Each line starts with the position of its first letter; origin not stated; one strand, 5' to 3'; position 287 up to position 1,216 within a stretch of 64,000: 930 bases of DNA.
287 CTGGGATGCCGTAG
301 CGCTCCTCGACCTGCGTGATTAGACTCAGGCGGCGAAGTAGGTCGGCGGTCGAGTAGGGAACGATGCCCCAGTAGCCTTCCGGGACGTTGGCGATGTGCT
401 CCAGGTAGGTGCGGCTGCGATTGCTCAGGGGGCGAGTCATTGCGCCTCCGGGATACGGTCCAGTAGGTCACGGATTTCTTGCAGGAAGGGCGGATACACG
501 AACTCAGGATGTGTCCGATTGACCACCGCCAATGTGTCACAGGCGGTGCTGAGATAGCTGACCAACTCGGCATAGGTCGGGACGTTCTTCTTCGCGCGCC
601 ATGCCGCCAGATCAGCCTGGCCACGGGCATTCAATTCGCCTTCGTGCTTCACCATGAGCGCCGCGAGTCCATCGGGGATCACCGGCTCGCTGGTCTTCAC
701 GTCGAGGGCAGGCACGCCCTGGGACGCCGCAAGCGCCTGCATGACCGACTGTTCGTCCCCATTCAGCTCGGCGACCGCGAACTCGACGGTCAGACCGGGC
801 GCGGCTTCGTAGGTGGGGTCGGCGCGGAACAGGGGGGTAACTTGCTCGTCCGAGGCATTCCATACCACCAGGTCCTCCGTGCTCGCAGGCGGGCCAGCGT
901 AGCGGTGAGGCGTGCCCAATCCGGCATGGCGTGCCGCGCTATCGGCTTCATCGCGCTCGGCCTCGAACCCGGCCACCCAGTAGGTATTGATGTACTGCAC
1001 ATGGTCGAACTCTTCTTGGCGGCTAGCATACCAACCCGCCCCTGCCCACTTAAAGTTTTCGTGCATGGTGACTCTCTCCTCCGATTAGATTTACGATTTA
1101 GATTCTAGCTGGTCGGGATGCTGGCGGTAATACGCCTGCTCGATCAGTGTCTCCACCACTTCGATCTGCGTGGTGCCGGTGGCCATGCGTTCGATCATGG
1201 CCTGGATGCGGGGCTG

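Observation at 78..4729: Twenty co-oriented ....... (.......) motifs saturate the first 4.7 kb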

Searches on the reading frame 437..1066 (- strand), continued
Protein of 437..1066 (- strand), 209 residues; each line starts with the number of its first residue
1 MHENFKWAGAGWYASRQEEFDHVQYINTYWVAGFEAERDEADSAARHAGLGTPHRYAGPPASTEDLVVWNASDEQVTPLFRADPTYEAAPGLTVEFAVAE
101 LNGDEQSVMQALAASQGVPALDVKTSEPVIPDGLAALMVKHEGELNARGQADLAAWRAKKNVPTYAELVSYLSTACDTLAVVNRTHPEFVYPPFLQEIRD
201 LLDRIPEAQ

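Call 84: search_protein_families(library=pfam, proteins=[L001:4900-5061:+, L001:5090-5359:+, L001:5401-5598:+, L001:5685-5891:+, L001:10990-11352:+, L001:11377-12015:+, L001:10001-10630:+, L001:9593-9976:+, L001:7746-8414:+, L001:6397-6669:+], max_evalue=1)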
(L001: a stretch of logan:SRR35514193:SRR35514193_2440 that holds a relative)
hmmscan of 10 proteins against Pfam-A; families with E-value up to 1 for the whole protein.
L001:4900-5061:+ (53 aa): 0 families

L001:5090-5359:+ (89 aa): 1 family
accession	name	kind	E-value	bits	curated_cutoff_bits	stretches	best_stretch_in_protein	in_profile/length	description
PF02459.20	Adeno_terminal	-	0.12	11.3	27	1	41-87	400-446/548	Adenoviral DNA terminal protein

L001:5401-5598:+ (65 aa): 1 family
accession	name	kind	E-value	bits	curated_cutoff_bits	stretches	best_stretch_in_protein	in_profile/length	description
PF05380.18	Peptidase_A17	-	0.16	12.4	22.3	1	3-46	49-93/162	Pao retrotransposon peptidase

L001:5685-5891:+ (68 aa): 2 families
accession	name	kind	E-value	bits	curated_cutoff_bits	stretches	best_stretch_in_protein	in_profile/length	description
PF21992.2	DUF6927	-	0.059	13.8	27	1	14-40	7-33/74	Domain of unknown function (DUF6927)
PF08365.16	IGF2_C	-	0.14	12.8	27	1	13-40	24-50/55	Insulin-like growth factor II E-peptide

L001:10990-11352:+ (120 aa): 1 family
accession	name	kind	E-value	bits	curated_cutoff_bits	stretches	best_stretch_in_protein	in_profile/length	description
PF25803.1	Spectrin_SYNE1_2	-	0.15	12.8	27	1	70-113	53-96/113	Nesprin-1, spectrin repeats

L001:11377-12015:+ (212 aa): 0 families

L001:10001-10630:+ (209 aa): 0 families

L001:9593-9976:+ (127 aa): 0 families

L001:7746-8414:+ (222 aa): 0 families

L001:6397-6669:+ (90 aa): 1 family
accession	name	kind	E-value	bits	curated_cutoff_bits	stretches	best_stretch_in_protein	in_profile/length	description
PF13525.12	YfiO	-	0.026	14.7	25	1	12-63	92-142/203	Outer membrane lipoprotein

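Call 85: find_encoding_contigs(protein=P0012, flank=8000, max_places=3)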
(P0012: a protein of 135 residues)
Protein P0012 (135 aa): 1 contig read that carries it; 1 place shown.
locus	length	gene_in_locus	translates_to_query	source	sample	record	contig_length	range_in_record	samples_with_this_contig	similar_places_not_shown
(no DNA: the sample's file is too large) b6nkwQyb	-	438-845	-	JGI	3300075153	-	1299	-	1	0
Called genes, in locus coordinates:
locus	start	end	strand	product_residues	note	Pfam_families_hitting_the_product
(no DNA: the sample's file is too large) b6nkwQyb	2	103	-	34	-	?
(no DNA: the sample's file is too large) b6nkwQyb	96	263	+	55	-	-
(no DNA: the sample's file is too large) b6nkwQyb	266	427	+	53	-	-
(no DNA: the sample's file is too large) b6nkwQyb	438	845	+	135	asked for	-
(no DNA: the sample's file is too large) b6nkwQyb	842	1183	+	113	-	-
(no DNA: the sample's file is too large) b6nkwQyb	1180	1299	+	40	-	?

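Call 86: find_encoding_contigs(protein=P0010, flank=10000, max_places=4)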
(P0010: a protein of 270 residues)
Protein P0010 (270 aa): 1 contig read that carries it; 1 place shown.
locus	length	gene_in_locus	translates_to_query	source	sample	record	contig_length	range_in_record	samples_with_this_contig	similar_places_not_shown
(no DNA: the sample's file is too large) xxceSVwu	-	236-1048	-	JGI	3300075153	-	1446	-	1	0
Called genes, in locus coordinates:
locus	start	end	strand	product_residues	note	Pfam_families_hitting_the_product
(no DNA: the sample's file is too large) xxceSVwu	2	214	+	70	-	?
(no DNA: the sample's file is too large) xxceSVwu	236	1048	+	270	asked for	-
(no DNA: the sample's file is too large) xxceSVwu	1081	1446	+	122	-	?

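Call 87: find_encoding_contigs(protein=P0011, flank=10000, max_places=4)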
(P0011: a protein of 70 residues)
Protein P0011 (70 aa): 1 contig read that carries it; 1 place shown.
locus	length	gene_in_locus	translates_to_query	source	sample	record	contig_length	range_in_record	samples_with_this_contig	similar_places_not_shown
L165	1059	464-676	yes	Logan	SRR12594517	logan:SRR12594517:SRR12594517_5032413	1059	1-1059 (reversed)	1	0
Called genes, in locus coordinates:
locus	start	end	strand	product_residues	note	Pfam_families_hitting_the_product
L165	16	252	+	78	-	-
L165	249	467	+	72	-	-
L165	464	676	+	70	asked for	-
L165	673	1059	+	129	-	?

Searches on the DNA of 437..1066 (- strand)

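Call 43: search_rna_families(source=L001, threshold=evalue, max_evalue=1)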
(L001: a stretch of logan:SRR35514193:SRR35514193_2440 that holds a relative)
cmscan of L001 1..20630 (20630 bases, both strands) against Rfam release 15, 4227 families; matches with E-value up to 1: 4.
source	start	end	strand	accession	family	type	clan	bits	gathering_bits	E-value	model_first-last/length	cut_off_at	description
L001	13122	13163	-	RF03085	abiF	Gene; sRNA;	-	34.7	37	0.0056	1-37/37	no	abiF RNA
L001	19989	20061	+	RF00212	SNORD38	Gene; snRNA; snoRNA; CD-box;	CL00051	25.3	44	0.41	1-70/70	no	Small nucleolar RNA SNORD38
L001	15512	15586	-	RF00023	tmRNA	Gene;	CL00001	24.4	47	2e-06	1-374/374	no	transfer-messenger RNA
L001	7117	7144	-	RF02975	DUF3800-XI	Gene; sRNA;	-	20.5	37.8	0.96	1-48/48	no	DUF3800-XI RNA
